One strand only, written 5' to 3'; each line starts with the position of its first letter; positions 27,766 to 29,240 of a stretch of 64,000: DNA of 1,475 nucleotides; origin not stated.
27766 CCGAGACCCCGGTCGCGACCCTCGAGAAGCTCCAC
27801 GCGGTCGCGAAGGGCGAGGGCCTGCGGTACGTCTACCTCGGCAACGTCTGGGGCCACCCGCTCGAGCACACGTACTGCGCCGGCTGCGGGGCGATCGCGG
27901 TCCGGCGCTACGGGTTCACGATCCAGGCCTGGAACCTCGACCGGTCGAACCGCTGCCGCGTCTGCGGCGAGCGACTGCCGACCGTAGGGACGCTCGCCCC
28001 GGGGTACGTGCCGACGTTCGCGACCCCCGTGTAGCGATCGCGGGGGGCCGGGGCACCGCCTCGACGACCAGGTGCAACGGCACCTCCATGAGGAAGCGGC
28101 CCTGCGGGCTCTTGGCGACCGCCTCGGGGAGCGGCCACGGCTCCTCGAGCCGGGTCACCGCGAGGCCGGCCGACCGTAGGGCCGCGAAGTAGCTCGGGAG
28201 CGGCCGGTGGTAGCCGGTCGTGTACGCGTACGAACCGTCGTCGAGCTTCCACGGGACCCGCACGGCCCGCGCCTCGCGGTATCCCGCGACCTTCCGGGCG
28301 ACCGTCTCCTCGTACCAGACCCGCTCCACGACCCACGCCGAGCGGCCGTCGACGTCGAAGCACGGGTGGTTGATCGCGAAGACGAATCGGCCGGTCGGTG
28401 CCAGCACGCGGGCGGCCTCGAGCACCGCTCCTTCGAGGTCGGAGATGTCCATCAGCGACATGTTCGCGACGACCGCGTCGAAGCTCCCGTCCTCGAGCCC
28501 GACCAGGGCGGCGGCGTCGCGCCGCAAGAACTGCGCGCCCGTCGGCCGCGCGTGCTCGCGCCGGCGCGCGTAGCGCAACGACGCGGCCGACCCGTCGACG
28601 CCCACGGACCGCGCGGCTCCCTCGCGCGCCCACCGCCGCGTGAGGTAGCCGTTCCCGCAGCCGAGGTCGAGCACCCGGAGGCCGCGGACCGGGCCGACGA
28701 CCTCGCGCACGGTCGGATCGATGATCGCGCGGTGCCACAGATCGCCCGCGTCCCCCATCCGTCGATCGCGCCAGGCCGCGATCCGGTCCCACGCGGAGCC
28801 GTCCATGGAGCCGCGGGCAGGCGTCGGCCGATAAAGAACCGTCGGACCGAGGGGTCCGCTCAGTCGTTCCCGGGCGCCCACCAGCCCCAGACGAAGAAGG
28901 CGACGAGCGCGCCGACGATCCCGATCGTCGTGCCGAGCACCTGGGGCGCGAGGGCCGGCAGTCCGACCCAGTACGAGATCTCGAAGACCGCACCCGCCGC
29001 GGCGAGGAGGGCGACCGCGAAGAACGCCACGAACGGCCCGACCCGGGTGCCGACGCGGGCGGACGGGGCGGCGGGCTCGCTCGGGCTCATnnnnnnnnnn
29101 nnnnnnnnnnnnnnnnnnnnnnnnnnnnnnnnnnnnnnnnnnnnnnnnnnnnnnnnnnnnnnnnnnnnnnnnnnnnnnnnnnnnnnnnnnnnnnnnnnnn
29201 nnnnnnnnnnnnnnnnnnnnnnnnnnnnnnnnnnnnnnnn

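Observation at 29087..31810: Single-polypeptide B-family oxidase: subunit I + subunit II + third cupredoxin-like domain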

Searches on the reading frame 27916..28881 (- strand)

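Call 73: search_protein_families(library=pfam, proteins=[window:27916-28881:-], max_evalue=0.01)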
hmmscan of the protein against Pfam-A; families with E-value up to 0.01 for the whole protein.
window:27916-28881:- (321 aa): 15 families
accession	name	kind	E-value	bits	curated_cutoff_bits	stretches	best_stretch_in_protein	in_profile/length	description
PF08241.18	Methyltransf_11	-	1.1e-21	77.7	21.2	1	71-168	1-95/95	Methyltransferase domain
PF13649.12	Methyltransf_25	-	1.7e-19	70.8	27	1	70-164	1-97/97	Methyltransferase domain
PF13847.12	Methyltransf_31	-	1.7e-19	70.4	27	1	66-168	3-109/145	Methyltransferase domain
PF08242.18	Methyltransf_12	-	6.2e-14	52.9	30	1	71-166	1-98/98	Methyltransferase domain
PF13489.12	Methyltransf_23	-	9.7e-11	42.1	27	1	65-170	21-118/164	Methyltransferase domain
PF01209.24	Ubie_methyltran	-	4e-08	33.3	20.1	1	55-167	37-150/233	ubiE/COQ5 methyltransferase family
PF05175.20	MTS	-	9.9e-08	32.2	23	1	69-172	34-142/170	Methyltransferase small domain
PF08003.17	Methyltransf_9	-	3.1e-05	23.6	23.8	1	58-100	107-149/315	Protein of unknown function (DUF1698)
PF06325.19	PrmA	-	0.00018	21.6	22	1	69-166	164-256/296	Ribosomal protein L11 methyltransferase (PrmA)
PF13679.12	Methyltransf_32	-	0.00056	20.3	27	1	52-110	11-74/143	Methyltransferase domain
PF03291.22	mRNA_G-N7_MeTrfase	-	0.00072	19.2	26.6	1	57-110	52-105/315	mRNA (guanine-N(7))-methyltransferase domain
PF07021.18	MetW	-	0.0016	18.6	21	1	66-147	13-89/193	Methionine biosynthesis protein MetW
PF01728.25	FtsJ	-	0.0025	18.2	24.1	1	66-147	21-104/181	FtsJ-like methyltransferase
PF05148.21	Methyltransf_8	-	0.0063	16.9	27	0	125-169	114-157/219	Hypothetical methyltransferase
PF02353.26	CMAS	-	0.0085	15.9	27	0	66-112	62-108/273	Mycolic acid cyclopropane synthetase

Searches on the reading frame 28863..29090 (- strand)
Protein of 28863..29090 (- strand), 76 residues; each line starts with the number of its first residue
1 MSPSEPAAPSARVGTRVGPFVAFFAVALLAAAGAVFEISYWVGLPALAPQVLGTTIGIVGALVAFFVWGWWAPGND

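Call 73: search_protein_families(library=pfam, proteins=[window:28863-29090:-], max_evalue=0.01)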
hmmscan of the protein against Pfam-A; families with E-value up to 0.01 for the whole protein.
window:28863-29090:- (76 aa): 0 families
